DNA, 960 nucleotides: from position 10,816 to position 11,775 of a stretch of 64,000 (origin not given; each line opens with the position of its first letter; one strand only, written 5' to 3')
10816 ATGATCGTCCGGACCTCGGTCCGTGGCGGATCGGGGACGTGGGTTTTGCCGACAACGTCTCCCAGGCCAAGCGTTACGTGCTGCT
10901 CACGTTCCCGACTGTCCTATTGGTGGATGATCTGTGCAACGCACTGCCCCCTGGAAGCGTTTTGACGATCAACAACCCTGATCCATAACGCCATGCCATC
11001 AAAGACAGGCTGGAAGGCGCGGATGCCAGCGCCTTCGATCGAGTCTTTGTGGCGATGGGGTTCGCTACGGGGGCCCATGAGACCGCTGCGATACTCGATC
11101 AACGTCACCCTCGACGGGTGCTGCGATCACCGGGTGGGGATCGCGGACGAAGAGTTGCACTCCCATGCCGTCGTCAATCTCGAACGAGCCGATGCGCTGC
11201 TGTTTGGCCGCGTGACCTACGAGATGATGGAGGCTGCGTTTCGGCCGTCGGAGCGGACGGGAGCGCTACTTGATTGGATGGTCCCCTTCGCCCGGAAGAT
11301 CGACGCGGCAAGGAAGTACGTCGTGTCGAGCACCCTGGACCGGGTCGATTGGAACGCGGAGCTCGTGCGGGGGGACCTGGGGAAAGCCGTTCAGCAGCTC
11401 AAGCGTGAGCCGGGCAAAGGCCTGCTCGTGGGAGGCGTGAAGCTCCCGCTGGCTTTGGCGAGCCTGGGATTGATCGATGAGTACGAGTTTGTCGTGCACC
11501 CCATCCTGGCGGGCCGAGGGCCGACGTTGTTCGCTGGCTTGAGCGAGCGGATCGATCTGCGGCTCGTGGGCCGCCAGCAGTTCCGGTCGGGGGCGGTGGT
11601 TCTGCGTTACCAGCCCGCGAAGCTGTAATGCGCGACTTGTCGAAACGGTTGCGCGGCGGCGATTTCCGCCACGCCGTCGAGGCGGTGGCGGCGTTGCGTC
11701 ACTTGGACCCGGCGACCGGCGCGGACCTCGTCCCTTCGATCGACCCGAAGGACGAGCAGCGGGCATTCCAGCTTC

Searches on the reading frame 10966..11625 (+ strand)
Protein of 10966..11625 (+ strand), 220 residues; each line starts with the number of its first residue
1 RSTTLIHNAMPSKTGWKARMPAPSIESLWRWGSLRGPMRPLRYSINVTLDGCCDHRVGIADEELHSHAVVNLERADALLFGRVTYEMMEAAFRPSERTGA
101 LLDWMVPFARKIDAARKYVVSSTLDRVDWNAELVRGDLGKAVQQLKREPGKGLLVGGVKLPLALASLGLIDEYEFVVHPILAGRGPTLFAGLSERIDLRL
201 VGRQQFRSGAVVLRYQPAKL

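Call 53: search_protein_families(library=pfam, proteins=[window:10966-11625:+], max_evalue=0.001)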
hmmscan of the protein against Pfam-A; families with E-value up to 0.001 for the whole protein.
window:10966-11625:+ (220 aa): 1 family
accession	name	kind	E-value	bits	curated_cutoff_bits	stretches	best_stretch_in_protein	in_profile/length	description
PF01872.23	RibD_C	-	1.1e-11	45.3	24.1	1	43-211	5-196/197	RibD C-terminal domain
